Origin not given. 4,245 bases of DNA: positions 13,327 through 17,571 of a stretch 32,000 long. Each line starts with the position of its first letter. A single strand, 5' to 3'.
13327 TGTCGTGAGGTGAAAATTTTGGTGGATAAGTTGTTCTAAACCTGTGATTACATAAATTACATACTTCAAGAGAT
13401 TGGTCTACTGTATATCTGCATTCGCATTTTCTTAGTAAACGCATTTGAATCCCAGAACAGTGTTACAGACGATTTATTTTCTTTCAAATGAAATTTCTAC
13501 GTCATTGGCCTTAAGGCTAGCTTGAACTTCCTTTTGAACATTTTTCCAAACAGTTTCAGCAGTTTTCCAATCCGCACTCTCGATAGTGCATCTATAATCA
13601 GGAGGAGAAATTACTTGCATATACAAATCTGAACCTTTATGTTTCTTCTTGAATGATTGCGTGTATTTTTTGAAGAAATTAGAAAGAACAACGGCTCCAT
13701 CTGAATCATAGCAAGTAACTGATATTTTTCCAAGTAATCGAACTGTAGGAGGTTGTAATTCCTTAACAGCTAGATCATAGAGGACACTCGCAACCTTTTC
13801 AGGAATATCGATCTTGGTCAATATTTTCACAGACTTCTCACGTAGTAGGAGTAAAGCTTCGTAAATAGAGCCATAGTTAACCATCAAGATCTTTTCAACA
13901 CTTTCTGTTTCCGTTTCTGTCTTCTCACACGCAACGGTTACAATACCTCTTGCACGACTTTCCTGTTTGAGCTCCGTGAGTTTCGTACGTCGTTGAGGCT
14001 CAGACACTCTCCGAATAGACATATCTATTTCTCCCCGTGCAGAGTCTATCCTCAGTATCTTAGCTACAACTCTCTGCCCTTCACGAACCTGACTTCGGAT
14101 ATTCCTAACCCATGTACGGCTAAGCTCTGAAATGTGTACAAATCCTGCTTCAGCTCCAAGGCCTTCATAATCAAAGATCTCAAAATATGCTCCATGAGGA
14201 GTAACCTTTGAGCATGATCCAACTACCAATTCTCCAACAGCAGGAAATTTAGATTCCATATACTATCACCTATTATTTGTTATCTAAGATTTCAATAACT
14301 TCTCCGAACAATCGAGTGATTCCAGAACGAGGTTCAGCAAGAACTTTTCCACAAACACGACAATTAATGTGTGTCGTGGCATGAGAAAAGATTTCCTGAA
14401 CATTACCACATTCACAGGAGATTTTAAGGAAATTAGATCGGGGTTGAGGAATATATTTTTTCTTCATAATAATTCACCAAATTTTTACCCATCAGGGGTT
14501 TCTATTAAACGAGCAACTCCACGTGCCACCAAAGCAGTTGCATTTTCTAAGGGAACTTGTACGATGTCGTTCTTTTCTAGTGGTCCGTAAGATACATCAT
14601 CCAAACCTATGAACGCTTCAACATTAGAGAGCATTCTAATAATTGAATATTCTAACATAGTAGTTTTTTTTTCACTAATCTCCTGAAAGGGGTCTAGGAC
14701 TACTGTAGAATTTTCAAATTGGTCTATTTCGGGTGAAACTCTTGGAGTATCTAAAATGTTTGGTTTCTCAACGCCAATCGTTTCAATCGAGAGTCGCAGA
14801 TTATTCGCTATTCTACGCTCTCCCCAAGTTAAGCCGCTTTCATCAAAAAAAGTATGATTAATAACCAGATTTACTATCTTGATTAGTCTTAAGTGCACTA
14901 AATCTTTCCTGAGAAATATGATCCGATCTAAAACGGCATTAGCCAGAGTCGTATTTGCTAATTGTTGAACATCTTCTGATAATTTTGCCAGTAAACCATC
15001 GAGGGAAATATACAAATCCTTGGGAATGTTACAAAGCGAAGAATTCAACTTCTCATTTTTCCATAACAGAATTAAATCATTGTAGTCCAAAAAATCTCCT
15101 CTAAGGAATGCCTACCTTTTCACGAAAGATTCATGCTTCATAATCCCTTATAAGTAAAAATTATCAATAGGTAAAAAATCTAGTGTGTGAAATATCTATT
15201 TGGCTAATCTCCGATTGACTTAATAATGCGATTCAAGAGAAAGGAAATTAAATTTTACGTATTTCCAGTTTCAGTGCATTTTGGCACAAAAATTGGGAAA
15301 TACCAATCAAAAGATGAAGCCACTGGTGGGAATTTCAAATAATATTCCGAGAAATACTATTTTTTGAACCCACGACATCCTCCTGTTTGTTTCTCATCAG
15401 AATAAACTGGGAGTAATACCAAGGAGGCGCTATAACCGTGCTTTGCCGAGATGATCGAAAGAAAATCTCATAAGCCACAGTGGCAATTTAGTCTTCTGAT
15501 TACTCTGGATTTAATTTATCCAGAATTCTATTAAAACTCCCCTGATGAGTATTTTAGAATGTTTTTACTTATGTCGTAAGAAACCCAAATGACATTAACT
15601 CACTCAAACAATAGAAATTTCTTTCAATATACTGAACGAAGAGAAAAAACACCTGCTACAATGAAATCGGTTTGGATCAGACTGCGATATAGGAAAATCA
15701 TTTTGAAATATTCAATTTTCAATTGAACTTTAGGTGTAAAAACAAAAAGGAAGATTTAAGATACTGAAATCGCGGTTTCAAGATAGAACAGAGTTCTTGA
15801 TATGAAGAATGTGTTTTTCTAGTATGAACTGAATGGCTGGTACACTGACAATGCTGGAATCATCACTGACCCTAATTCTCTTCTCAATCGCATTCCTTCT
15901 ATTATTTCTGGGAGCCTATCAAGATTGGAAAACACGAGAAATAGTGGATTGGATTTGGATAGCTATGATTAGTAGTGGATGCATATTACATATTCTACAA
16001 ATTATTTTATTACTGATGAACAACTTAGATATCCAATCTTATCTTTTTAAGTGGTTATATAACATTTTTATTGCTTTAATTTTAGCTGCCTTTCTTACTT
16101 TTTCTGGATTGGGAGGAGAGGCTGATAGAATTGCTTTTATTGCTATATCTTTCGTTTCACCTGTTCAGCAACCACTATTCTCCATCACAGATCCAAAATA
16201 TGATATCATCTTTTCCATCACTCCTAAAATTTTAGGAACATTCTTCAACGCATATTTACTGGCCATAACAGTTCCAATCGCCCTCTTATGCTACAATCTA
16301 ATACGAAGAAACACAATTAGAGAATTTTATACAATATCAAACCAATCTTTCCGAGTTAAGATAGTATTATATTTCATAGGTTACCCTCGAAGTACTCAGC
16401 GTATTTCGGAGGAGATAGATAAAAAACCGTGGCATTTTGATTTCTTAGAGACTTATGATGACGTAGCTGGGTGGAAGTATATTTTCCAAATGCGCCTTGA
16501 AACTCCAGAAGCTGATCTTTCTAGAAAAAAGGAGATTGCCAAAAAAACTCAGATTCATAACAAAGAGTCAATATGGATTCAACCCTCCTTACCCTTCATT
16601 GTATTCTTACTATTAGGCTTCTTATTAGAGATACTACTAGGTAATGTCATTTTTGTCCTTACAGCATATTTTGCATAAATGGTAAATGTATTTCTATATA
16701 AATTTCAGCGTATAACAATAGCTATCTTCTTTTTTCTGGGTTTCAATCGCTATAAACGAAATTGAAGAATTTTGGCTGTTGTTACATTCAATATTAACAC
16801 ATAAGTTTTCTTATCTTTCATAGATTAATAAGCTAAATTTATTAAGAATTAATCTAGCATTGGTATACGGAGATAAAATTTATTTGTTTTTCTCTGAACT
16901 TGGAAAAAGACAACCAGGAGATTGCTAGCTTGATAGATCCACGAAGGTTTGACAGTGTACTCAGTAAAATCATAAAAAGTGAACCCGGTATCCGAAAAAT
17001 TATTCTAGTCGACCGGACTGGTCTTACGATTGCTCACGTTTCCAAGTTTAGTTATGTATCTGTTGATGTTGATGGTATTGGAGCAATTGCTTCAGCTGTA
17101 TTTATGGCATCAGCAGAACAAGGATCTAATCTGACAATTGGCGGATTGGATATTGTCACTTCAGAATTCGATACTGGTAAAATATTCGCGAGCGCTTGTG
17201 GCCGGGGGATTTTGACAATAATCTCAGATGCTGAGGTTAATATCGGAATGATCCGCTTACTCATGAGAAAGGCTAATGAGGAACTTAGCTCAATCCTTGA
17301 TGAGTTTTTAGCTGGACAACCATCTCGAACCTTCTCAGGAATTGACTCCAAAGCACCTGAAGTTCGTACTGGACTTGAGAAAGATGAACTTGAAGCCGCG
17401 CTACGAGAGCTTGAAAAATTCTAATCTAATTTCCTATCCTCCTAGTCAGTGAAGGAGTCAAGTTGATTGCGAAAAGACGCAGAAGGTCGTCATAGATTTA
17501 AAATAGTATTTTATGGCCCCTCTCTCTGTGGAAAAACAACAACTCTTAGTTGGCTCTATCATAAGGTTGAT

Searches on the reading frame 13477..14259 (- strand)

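Call 33: search_protein_families(library=pfam, proteins=[window:13477-14259:-], max_evalue=0.001)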
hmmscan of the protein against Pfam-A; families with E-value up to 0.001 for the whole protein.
window:13477-14259:- (261 aa): 2 families
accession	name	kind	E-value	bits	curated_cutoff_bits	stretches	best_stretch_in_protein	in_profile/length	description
PF07541.17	EIF_2_alpha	-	1.5e-16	60.8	22.8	1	119-230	3-113/114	Eukaryotic translation initiation factor 2 alpha subunit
PF00575.29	S1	-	8.6e-11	42.5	22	1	6-83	2-74/74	S1 RNA binding domain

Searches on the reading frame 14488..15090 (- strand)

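Call 33: search_protein_families(library=pfam, proteins=[window:14488-15090:-], max_evalue=0.001)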
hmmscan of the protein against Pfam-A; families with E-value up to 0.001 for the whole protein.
window:14488-15090:- (201 aa): 1 family
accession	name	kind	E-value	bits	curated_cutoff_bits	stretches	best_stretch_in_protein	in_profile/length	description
PF22090.1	Gins51_C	-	2.2e-09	37.4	27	1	151-195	3-47/48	Gins51, C-terminal domain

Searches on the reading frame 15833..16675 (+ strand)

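Call 33: search_protein_families(library=pfam, proteins=[window:15833-16675:+], max_evalue=0.001)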
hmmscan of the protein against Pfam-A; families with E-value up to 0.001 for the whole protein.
window:15833-16675:+ (281 aa): 2 families
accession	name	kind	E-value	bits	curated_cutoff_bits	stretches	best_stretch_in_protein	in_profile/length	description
PF06847.16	Arc_PepC_II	-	7e-09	36.6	29.9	1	176-271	2-92/93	Archaeal Peptidase A24 C-terminus Type II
PF01478.23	Peptidase_A24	-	1.4e-05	25.9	26.5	1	19-146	2-101/104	Type IV leader peptidase family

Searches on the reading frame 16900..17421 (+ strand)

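Call 33: search_protein_families(library=pfam, proteins=[window:16900-17421:+], max_evalue=0.001)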
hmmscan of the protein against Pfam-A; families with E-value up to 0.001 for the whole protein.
window:16900-17421:+ (174 aa): 2 families
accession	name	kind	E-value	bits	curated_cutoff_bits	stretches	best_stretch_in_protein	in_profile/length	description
PF03259.23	Robl_LC7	-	3.2e-09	36.9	23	1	25-108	9-90/91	Roadblock/LC7 domain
PF08923.16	MAPKK1_Int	-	1.8e-07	31.5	25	1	18-127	4-110/119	Mitogen-activated protein kinase kinase 1 interacting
